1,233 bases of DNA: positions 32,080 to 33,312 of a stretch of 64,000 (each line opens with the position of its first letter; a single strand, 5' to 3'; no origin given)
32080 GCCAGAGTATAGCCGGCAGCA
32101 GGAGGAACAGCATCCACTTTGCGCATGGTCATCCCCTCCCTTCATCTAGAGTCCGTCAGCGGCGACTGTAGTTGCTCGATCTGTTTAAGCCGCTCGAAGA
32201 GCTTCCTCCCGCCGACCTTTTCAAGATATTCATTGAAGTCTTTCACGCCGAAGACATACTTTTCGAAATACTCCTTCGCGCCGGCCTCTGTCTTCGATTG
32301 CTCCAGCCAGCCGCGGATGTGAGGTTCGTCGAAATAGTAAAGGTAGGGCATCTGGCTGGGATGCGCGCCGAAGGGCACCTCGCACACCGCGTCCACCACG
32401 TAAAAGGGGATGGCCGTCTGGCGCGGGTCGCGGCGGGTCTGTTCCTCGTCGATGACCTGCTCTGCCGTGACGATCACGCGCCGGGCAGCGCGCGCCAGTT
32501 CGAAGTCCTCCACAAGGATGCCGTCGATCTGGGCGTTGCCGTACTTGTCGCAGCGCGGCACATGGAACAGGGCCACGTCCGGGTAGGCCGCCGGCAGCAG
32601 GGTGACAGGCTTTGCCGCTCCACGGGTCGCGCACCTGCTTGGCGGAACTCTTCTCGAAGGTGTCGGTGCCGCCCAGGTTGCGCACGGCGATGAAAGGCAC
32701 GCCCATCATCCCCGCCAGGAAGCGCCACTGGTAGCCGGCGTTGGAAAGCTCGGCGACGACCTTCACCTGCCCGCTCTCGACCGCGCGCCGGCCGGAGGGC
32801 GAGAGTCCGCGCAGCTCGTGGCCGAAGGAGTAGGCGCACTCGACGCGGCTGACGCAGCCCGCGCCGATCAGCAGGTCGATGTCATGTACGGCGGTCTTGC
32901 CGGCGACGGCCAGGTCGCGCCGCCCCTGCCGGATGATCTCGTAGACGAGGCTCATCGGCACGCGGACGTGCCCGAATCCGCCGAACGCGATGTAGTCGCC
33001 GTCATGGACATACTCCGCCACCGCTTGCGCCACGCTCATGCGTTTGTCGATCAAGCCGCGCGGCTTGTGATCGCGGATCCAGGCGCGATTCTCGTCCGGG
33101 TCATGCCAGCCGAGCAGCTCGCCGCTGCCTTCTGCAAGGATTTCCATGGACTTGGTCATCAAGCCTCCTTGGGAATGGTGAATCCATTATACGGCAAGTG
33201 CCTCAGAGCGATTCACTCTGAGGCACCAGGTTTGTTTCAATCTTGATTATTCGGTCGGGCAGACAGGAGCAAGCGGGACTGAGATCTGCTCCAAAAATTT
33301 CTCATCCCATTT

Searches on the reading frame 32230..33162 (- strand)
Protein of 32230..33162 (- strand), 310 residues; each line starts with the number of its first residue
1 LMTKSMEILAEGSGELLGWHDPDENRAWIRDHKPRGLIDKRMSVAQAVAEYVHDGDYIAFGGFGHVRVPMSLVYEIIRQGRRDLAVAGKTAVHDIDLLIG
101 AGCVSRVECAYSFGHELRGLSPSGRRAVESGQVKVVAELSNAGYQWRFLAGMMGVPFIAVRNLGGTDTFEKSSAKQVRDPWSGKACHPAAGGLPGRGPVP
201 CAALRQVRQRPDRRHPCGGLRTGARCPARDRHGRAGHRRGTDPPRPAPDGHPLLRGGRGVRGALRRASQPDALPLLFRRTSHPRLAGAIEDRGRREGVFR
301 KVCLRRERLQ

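Call 8: search_protein_families(library=pfam, proteins=[window:32230-33162:-])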
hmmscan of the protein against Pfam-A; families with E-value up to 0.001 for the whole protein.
window:32230-33162:- (310 aa): 1 family
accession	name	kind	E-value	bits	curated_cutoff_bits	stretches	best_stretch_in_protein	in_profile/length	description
PF01144.29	CoA_trans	-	1.1e-25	90.7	23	1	42-178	2-134/217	Coenzyme A transferase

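Call 26: find_homologous_proteins(query=window:32230-33159:-, max_evalue=1e-30)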
Query window:32230-33159:- (309 aa): 1677 proteins with E <= 1e-30 among 8000 candidates; the best 120 are listed.
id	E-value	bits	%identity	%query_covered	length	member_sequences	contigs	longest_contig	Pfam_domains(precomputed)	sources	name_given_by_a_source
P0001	5.2e-113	395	96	59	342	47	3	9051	PF01144.30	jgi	jgi:acyl CoA:acetate/3-ketoacid CoA transferase alpha subunit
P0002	6.5e-113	395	95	59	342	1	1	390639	PF01144.30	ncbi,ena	-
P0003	4.1e-111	389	93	59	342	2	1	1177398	PF01144.30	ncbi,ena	-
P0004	8.5e-111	388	94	59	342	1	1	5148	PF01144.30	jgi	jgi:acyl CoA:acetate/3-ketoacid CoA transferase alpha subunit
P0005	1.5e-110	387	93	59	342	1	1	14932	PF01144.30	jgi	jgi:acyl CoA:acetate/3-ketoacid CoA transferase alpha subunit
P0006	7.6e-110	385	93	59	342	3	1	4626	PF01144.30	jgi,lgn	-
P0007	1.7e-107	377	89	59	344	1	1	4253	PF01144.30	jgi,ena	jgi:3-oxoacid CoA-transferase subunit A/glutaconate CoA-transferase subunit A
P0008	5.0e-107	376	85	62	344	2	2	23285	PF01144.30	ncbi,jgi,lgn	jgi:acyl CoA:acetate/3-ketoacid CoA transferase alpha subunit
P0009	1.6e-103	364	76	68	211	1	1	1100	PF01144.30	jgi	jgi:3-oxoacid CoA-transferase subunit A/glutaconate CoA-transferase subunit A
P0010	3.0e-103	363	84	59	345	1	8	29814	PF01144.30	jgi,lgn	-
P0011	3.1e-103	363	85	59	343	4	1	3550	PF01144.30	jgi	-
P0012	6.0e-103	362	80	61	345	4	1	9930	PF01144.30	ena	-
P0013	6.4e-103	362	85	59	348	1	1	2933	PF01144.30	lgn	-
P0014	6.6e-103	362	87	58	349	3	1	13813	PF01144.30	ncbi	-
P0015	6.8e-103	362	85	59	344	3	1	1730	PF01144.30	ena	-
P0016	1.2e-102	361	84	59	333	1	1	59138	PF01144.30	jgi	jgi:acyl CoA:acetate/3-ketoacid CoA transferase alpha subunit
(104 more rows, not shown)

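Call 27: find_encoding_contigs(protein=P0002, flank=10000, max_places=4)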
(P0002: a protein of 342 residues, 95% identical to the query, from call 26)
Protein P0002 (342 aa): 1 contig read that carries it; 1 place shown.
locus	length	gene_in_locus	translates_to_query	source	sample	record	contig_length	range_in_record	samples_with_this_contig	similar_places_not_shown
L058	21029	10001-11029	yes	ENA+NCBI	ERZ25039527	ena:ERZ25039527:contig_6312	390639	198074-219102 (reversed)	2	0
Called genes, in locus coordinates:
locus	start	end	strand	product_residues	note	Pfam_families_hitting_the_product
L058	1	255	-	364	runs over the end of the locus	PF00005:ABC_tran, PF08402:TOBE_2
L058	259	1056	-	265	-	PF00528:BPD_transp_1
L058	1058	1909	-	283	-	PF00528:BPD_transp_1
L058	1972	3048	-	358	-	PF01547:SBP_bac_1, PF13416:SBP_bac_8, PF13531:SBP_bac_11 (faint), PF13343:SBP_bac_6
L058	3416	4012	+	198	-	PF06078:DUF937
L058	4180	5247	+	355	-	PF00144:Beta-lactamase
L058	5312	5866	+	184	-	PF01814:Hemerythrin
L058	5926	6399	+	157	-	PF00702:Hydrolase, PF13419:HAD_2, PF13242:Hydrolase_like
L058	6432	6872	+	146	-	PF00583:Acetyltransf_1, PF13673:Acetyltransf_10, PF13508:Acetyltransf_7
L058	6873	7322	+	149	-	-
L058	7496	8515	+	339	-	-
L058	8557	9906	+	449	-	PF04389:Peptidase_M28 (weak), PF01546:Peptidase_M20, PF07687:M20_dimer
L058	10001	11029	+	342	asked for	PF01144:CoA_trans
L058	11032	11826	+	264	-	PF01144:CoA_trans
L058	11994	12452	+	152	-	-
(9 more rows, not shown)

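Call 28: find_encoding_contigs(protein=P0003, flank=10000, max_places=4)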
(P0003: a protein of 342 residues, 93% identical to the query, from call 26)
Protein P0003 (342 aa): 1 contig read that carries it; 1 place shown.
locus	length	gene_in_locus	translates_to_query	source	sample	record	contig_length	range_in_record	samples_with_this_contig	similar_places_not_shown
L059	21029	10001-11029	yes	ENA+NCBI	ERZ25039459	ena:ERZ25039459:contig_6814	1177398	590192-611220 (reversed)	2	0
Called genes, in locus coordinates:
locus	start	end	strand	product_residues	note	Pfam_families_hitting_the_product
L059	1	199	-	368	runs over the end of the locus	PF00005:ABC_tran, PF08402:TOBE_2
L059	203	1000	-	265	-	PF00528:BPD_transp_1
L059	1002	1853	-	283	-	PF00528:BPD_transp_1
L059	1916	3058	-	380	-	-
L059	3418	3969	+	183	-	PF01814:Hemerythrin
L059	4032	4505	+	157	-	PF00702:Hydrolase, PF13419:HAD_2, PF13242:Hydrolase_like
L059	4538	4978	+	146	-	PF00583:Acetyltransf_1, PF13673:Acetyltransf_10, PF13508:Acetyltransf_7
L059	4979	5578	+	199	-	PF07298:NnrU, PF04191:PEMT, PF04140:ICMT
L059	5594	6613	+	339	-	PF13243:SQHop_cyclase_C (faint)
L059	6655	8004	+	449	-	PF04389:Peptidase_M28, PF01546:Peptidase_M20, PF07687:M20_dimer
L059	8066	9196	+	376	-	PF01979:Amidohydro_1, PF07969:Amidohydro_3 (weak)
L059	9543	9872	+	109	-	PF05534:HicB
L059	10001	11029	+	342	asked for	PF01144:CoA_trans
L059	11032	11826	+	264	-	PF01144:CoA_trans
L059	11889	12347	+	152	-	-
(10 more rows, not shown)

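Call 37: find_encoding_contigs(protein=P0001, flank=6000, max_places=6)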
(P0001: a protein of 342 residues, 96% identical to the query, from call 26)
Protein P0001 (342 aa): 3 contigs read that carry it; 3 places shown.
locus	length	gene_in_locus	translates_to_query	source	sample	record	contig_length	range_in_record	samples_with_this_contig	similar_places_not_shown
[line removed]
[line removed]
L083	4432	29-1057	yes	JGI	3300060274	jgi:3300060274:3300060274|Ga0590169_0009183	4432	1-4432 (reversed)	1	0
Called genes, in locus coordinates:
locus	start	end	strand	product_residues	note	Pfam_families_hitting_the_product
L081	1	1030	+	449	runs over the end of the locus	PF04389:Peptidase_M28, PF01546:Peptidase_M20, PF07687:M20_dimer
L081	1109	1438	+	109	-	-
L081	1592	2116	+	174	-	-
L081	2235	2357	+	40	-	-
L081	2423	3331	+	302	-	PF09594:GT87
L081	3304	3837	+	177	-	-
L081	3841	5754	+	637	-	-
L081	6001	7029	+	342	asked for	PF01144:CoA_trans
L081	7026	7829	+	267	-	PF01144:CoA_trans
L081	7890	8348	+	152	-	-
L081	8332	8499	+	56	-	?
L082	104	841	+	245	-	-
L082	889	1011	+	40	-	-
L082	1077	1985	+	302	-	PF09594:GT87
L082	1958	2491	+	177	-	-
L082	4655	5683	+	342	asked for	PF01144:CoA_trans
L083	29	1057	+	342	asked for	PF01144:CoA_trans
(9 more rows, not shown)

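Call 44: search_protein_families(library=pfam, proteins=[L081:1109-1438:+, L081:1592-2116:+, L081:3841-5754:+], max_evalue=0.01)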
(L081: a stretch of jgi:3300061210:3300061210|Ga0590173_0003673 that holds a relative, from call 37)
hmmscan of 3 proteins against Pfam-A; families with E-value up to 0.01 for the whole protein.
L081:1109-1438:+ (109 aa): 1 family
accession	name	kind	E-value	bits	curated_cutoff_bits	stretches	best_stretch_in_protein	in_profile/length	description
PF20540.3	DUF6755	-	0.001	19.6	27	1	4-47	5-48/75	Family of unknown function (DUF6755)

L081:1592-2116:+ (174 aa): 0 families

L081:3841-5754:+ (637 aa): 0 families

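Call 48: find_encoding_contigs(protein=P0005, flank=8000, max_places=4)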
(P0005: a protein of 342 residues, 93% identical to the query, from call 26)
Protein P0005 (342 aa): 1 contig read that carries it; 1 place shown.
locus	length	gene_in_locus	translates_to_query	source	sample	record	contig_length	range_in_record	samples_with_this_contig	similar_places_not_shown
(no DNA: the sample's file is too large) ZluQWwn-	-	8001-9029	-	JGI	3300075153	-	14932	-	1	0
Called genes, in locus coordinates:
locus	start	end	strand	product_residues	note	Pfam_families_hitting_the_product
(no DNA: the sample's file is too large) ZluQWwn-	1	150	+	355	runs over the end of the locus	PF00144:Beta-lactamase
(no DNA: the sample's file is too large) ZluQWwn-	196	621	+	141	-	PF00583:Acetyltransf_1, PF13673:Acetyltransf_10, PF13508:Acetyltransf_7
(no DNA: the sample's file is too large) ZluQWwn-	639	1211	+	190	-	PF07298:NnrU (weak), PF04140:ICMT, PF04191:PEMT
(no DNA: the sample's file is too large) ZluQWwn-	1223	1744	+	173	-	-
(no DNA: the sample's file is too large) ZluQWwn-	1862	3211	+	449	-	PF04389:Peptidase_M28 (weak), PF01546:Peptidase_M20, PF07687:M20_dimer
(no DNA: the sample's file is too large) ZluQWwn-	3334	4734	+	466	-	PF13485:Peptidase_MA_2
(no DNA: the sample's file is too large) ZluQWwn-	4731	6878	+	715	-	PF00496:SBP_bac_5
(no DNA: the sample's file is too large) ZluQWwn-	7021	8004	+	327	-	-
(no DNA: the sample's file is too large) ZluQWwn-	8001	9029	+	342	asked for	PF01144:CoA_trans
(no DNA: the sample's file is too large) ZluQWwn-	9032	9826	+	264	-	PF01144:CoA_trans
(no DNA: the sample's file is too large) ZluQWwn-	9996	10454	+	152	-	-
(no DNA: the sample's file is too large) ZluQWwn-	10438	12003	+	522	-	?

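Call 49: find_encoding_contigs(protein=P0008, flank=8000, max_places=4)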
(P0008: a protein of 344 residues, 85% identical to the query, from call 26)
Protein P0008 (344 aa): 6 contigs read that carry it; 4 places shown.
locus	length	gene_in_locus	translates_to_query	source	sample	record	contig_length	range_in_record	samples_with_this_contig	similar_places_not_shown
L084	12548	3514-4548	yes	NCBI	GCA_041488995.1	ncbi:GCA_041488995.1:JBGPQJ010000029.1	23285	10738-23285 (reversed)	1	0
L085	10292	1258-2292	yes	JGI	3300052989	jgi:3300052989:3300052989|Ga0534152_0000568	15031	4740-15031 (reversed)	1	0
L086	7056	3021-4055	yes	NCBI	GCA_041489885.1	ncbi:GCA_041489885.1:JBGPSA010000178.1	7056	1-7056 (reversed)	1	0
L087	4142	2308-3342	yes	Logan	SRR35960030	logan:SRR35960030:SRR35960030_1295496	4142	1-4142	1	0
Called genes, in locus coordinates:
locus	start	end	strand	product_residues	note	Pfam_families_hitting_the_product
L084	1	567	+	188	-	?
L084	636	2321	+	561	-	PF14415:DUF4424 (faint)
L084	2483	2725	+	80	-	PF21956:DUF6922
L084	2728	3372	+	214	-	PF08843:AbiEii (weak)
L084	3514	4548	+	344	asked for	PF01144:CoA_trans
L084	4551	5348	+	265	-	PF01144:CoA_trans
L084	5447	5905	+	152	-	-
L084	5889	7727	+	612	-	-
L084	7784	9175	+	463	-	-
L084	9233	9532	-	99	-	-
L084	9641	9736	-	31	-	-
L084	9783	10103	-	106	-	PF05437:AzlD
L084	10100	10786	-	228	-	PF03591:AzlC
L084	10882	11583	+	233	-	PF01148:CTP_transf_1 (weak)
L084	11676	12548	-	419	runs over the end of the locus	PF07690:MFS_1, PF13347:MFS_2, PF07690:MFS_1 (weak)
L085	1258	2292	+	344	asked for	PF01144:CoA_trans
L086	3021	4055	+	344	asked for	PF01144:CoA_trans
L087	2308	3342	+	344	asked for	PF01144:CoA_trans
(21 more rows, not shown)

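Call 50: find_encoding_contigs(protein=P0010, flank=8000, max_places=6)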
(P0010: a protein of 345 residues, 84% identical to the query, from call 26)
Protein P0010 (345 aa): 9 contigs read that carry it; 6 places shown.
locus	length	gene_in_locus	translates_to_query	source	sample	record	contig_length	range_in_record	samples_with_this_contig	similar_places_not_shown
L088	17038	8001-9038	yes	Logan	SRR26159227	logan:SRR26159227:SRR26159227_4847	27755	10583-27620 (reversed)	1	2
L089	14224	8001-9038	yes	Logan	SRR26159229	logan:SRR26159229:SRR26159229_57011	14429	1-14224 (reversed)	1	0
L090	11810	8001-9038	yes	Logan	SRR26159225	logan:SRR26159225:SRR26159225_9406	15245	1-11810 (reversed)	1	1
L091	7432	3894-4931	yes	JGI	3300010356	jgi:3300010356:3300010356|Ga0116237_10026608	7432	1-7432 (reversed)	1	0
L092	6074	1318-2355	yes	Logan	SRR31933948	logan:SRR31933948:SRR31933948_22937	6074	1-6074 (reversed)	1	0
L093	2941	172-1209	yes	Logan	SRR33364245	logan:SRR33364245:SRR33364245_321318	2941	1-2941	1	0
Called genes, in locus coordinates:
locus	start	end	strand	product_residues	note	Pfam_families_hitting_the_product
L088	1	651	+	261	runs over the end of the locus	?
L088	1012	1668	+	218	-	PF02223:Thymidylate_kin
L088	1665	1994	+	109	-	PF06153:CdAMP_rec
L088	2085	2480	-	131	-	PF09723:Zn_ribbon_8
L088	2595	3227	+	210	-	PF00625:Guanylate_kin, PF13238:AAA_18 (weak)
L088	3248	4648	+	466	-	PF13660:DUF4147, PF05161:MOFRL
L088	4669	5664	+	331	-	PF00389:2-Hacid_dh, PF02826:2-Hacid_dh_C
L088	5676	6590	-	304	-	PF01513:NAD_kinase, PF20143:NAD_kinase_C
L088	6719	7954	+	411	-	PF00108:Thiolase_N, PF00109:ketoacyl-synt (weak), PF02803:Thiolase_C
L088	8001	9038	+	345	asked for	PF01144:CoA_trans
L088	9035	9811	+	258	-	PF01144:CoA_trans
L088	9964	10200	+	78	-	-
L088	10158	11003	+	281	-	PF00398:RrnaAD, PF13489:Methyltransf_23 (weak), PF13847:Methyltransf_31 (weak), PF08241:Methyltransf_11, PF13649:Methyltransf_25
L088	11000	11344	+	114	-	-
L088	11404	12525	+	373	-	PF16983:MFS_MOT1, PF00916:Sulfate_transp (weak), PF16983:MFS_MOT1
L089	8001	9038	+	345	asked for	PF01144:CoA_trans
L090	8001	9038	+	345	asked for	PF01144:CoA_trans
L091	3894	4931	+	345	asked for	PF01144:CoA_trans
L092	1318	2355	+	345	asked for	PF01144:CoA_trans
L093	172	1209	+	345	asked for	PF01144:CoA_trans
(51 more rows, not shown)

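Call 61: find_encoding_contigs(protein=P0014, flank=5000, max_places=3)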
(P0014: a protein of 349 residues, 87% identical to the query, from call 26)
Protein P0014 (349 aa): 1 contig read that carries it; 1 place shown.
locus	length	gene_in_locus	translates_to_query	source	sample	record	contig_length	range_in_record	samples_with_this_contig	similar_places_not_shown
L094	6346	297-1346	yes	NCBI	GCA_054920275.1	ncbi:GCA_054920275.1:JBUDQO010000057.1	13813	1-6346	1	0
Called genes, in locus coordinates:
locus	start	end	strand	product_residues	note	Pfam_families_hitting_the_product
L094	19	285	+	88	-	PF05853:BKACE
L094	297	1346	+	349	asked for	PF01144:CoA_trans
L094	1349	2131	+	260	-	PF01144:CoA_trans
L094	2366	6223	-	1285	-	PF03704:BTAD, PF00515:TPR_1 (faint), PF13191:AAA_16, PF13401:AAA_22 (faint), PF14938:SNAP (faint), PF00496:SBP_bac_5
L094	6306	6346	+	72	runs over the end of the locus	-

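Call 62: find_encoding_contigs(protein=P0016, flank=5000, max_places=3)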
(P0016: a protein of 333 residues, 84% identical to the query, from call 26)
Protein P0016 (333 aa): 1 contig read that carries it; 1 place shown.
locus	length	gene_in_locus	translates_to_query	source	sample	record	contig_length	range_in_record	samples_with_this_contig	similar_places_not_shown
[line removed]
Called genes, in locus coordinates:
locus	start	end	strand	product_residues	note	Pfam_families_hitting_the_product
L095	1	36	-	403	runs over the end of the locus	-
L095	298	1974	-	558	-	PF02463:SMC_N (faint), PF13555:AAA_29 (faint), PF00005:ABC_tran, PF13191:AAA_16 (faint), PF13401:AAA_22 (faint), PF13304:AAA_21 (weak), PF12848:ABC_tran_Xtn, PF00005:ABC_tran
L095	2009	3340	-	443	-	-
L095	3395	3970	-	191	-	PF16473:Rv2179c-like (weak)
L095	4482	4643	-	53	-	-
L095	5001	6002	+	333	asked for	PF01144:CoA_trans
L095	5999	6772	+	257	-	PF01144:CoA_trans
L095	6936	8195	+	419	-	PF01391:Collagen (faint), PF14522:Cytochrome_C7 (faint), PF14537:Cytochrom_c3_2 (faint)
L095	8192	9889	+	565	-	PF03264:Cytochrom_NNT, PF14522:Cytochrome_C7 (faint), PF14537:Cytochrom_c3_2 (faint), PF07635:PSCyt1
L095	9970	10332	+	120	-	PF04480:DUF559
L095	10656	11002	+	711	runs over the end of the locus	PF12770:CHAT, PF13289:SIR2_2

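Call 74: find_encoding_contigs(protein=P0004, flank=5000, max_places=3)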
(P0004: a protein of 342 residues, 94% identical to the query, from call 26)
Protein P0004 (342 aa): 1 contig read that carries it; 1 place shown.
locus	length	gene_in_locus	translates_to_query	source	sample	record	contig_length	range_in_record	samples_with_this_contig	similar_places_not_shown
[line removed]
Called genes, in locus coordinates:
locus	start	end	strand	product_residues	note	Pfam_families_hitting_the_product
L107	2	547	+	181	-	PF01546:Peptidase_M20 (weak), PF07687:M20_dimer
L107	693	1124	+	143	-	-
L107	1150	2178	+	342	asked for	PF01144:CoA_trans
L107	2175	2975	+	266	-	PF01144:CoA_trans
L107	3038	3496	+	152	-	-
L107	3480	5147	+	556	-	?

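Call 75: find_encoding_contigs(protein=P0007, flank=5000, max_places=3)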
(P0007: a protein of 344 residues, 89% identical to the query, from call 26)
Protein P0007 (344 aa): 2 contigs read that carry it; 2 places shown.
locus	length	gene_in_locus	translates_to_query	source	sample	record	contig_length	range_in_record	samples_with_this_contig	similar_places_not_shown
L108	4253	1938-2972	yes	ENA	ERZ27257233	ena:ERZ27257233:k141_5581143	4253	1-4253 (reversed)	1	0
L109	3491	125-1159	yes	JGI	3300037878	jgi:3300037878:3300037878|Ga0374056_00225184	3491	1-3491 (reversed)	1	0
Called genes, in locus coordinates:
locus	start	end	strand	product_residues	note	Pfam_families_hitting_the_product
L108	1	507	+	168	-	?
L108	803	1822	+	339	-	-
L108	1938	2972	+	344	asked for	PF01144:CoA_trans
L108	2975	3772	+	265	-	PF01144:CoA_trans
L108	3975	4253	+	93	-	?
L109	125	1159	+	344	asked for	PF01144:CoA_trans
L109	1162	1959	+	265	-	PF01144:CoA_trans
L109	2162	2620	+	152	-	-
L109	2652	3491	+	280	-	?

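Call 76: find_encoding_contigs(protein=P0006, flank=5000, max_places=3)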
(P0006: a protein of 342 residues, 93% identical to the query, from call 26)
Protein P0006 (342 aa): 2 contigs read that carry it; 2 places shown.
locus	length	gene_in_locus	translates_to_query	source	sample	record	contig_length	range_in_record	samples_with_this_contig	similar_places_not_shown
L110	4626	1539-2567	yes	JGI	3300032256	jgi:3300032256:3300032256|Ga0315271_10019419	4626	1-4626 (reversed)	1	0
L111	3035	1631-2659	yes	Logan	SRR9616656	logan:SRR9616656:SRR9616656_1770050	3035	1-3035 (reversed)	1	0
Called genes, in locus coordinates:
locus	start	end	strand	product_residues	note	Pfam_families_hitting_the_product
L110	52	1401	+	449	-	PF04389:Peptidase_M28, PF01546:Peptidase_M20, PF07687:M20_dimer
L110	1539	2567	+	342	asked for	PF01144:CoA_trans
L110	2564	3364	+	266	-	PF01144:CoA_trans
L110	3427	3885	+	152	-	-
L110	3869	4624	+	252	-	?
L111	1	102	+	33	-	?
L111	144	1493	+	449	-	PF04389:Peptidase_M28, PF01546:Peptidase_M20, PF07687:M20_dimer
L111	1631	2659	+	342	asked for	PF01144:CoA_trans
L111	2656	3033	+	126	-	?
